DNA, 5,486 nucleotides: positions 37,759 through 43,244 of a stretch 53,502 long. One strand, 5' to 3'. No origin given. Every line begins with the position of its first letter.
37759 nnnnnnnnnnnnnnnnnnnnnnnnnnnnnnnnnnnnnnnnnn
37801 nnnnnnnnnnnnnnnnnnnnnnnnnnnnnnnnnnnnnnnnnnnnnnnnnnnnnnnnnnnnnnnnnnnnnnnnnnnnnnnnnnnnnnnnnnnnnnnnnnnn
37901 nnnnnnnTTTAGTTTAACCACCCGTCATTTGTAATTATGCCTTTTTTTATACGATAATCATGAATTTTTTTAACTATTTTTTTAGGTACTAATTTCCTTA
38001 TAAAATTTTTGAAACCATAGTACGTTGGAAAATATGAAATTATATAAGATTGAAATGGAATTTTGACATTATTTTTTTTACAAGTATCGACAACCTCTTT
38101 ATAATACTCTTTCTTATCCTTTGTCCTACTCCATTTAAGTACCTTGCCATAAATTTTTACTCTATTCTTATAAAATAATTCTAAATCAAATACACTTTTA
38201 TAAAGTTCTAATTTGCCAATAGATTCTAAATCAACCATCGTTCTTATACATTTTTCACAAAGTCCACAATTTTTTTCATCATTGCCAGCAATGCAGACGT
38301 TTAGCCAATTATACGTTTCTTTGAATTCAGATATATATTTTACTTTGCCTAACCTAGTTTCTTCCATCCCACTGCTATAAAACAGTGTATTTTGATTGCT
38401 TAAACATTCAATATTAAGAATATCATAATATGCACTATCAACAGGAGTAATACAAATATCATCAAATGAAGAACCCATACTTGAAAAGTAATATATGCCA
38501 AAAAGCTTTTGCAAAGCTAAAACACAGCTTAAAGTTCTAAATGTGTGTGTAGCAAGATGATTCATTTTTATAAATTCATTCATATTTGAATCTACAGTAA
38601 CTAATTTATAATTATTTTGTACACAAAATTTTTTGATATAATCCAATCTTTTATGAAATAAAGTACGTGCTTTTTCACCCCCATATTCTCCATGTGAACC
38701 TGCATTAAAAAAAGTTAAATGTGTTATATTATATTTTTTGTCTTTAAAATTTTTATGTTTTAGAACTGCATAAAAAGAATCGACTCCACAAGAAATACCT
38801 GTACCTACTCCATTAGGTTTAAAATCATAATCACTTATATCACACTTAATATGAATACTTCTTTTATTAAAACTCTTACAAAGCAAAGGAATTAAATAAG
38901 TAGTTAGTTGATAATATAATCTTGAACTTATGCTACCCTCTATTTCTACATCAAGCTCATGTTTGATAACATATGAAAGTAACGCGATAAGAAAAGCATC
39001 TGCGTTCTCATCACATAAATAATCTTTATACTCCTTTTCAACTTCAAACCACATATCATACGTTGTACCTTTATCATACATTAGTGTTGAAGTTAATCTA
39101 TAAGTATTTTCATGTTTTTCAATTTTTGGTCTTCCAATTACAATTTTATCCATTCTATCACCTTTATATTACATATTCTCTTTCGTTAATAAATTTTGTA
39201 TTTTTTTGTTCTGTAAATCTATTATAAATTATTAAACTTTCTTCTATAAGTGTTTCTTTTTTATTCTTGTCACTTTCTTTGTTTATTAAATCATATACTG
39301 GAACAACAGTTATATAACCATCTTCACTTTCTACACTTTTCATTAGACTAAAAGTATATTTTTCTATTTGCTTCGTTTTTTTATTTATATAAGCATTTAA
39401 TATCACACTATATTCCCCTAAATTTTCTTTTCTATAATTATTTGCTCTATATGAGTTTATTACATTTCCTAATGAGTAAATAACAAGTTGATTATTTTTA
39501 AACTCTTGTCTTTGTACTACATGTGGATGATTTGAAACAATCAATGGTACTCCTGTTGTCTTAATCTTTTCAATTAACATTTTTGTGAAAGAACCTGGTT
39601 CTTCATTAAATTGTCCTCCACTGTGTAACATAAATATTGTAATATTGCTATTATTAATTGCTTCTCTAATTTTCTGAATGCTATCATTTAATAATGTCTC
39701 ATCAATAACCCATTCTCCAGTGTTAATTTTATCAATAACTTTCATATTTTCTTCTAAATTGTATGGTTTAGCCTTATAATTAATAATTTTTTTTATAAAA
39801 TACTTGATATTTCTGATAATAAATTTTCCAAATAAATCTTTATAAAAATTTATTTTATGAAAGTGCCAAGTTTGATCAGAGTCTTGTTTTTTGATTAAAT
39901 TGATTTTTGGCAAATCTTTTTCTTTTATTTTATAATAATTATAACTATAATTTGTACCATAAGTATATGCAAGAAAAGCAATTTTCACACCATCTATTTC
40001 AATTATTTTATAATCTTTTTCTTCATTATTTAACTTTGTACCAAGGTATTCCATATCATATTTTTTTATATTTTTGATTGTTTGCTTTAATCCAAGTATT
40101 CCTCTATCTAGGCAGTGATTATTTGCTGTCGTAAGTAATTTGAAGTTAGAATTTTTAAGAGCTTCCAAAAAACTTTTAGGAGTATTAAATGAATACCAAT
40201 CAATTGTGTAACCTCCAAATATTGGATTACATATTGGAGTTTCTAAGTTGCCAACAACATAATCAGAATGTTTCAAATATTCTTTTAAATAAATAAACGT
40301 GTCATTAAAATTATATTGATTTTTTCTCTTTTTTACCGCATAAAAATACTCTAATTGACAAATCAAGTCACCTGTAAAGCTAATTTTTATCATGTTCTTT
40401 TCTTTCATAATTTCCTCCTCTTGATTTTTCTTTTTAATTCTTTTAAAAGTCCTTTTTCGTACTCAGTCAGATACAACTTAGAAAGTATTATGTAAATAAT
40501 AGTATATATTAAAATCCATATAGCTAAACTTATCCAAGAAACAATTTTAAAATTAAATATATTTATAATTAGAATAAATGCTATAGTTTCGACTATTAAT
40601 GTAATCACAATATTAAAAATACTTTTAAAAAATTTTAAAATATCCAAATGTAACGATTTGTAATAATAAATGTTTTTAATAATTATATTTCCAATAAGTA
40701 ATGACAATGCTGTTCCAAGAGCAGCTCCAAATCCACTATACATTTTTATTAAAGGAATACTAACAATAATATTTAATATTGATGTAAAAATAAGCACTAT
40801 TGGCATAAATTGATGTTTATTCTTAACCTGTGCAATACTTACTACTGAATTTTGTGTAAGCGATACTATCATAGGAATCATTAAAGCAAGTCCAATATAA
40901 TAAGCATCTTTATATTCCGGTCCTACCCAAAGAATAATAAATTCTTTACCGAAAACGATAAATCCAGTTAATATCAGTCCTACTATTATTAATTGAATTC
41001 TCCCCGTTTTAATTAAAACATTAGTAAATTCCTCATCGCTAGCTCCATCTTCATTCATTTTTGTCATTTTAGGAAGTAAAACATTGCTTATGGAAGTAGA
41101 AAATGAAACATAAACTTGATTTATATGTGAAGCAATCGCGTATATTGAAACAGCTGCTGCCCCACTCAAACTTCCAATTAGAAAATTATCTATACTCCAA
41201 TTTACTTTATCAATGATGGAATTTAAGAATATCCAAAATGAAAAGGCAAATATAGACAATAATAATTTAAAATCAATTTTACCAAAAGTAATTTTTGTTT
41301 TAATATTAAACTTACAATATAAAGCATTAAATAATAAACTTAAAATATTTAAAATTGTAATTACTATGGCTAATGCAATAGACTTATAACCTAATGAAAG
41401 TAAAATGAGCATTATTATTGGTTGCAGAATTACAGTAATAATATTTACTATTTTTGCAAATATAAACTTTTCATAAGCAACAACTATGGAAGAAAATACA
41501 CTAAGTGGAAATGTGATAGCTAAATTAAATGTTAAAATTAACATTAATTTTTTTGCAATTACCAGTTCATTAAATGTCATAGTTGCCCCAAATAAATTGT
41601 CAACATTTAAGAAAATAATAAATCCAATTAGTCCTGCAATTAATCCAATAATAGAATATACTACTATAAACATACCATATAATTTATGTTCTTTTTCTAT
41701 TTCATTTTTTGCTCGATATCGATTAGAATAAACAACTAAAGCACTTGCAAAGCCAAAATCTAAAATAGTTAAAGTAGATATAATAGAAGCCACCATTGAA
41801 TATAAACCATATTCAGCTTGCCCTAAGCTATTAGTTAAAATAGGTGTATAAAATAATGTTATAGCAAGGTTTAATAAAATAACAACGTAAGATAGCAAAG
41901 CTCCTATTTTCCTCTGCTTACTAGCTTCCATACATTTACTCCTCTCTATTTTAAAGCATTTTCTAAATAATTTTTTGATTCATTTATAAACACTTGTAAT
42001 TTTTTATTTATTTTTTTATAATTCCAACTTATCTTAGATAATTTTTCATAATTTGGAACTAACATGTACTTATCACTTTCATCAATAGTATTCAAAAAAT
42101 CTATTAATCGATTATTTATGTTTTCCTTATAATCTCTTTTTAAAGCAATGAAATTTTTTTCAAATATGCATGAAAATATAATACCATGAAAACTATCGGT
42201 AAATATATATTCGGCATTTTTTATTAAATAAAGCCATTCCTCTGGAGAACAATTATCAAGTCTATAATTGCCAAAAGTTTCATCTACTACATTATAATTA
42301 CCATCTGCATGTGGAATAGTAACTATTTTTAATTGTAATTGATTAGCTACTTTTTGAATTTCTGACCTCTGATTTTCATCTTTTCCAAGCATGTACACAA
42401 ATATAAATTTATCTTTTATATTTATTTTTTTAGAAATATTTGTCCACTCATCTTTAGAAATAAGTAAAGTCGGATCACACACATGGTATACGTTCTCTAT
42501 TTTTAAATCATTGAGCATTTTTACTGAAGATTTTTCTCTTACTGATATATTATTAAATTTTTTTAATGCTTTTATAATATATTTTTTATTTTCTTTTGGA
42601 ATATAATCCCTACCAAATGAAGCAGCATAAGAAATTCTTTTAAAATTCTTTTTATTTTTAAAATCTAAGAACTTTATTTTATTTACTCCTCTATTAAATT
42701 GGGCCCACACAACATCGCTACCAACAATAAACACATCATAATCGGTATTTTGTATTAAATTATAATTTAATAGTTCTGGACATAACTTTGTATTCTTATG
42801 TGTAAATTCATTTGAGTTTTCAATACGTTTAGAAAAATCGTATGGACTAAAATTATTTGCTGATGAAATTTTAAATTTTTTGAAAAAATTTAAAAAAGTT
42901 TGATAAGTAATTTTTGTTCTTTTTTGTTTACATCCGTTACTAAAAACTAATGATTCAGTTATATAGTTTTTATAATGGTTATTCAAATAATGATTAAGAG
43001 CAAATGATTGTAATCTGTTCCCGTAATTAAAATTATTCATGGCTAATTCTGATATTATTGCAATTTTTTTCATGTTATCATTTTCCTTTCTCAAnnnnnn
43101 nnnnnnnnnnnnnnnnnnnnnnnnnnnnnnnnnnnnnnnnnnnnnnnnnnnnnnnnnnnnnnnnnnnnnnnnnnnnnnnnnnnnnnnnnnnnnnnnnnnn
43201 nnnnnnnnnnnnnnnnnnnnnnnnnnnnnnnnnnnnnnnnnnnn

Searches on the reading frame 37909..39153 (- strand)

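Call 7: search_protein_families(library=pfam, proteins=[window:37909-39153:-], max_evalue=0.01)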
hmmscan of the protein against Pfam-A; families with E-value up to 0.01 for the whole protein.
window:37909-39153:- (414 aa): 1 family
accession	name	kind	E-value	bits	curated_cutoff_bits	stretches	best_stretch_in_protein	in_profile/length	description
PF19932.4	DUF6395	-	0.0052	17.2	25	1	278-316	32-70/174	Family of unknown function (DUF6395)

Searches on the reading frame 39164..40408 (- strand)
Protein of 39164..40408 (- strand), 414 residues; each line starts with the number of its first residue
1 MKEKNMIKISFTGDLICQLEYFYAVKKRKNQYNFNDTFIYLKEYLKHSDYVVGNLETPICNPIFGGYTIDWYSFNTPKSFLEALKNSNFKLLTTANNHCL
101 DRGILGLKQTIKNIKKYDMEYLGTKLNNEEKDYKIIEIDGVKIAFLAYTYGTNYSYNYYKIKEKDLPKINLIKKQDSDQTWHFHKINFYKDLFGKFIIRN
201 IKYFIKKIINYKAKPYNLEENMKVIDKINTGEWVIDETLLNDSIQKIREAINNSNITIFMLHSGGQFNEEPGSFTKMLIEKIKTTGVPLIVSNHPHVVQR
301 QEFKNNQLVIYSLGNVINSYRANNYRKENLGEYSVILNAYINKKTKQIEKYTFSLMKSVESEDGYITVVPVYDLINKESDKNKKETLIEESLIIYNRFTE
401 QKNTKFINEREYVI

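Call 7: search_protein_families(library=pfam, proteins=[window:39164-40408:-], max_evalue=0.01)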
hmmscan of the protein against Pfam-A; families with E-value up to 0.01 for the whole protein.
window:39164-40408:- (414 aa): 1 family
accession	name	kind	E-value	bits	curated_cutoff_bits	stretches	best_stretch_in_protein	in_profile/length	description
PF09587.15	PGA_cap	-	4.6e-56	190.6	27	1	8-319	1-254/255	Bacterial capsule synthesis protein PGA_cap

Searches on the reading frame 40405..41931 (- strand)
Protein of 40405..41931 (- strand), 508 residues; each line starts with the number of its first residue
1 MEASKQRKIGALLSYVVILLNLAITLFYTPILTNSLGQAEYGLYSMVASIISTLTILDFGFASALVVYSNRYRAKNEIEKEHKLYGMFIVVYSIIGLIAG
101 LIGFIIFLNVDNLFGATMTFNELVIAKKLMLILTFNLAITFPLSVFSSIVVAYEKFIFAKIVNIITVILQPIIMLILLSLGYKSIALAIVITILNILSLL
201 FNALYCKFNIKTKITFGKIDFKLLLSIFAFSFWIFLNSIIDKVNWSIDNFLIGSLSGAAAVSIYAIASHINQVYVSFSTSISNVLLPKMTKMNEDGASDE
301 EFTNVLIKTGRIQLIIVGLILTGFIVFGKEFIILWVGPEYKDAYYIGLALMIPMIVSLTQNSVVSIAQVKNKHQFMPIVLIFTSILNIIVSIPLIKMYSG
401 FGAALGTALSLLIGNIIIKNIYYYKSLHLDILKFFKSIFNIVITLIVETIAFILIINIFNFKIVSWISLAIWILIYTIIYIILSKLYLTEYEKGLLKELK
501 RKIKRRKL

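Call 7: search_protein_families(library=pfam, proteins=[window:40405-41931:-], max_evalue=0.01)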
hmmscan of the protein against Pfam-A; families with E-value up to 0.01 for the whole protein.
window:40405-41931:- (508 aa): 4 families
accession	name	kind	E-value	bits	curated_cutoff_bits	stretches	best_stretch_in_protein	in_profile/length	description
PF01943.22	Polysacc_synt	-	1.3e-18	67.9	28.2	1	12-292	6-273/274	Polysaccharide biosynthesis protein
PF13440.11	Polysacc_synt_3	-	9.7e-16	58.3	23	1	36-343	6-291/293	Polysaccharide biosynthesis protein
PF03023.19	MurJ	-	1.3e-05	24.4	27.4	1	60-461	32-440/451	Lipid II flippase MurJ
PF01554.23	MatE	-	0.00015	21.9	24.9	2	30-172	17-157/161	MatE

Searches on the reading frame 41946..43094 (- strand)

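Call 7: search_protein_families(library=pfam, proteins=[window:41946-43094:-], max_evalue=0.01)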
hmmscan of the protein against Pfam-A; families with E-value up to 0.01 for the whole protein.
window:41946-43094:- (382 aa): 1 family
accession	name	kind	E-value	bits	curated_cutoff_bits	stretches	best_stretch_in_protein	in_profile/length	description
PF04230.19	PS_pyruv_trans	-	2.4e-42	146.2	25.3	1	23-321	1-279/280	Polysaccharide pyruvyl transferase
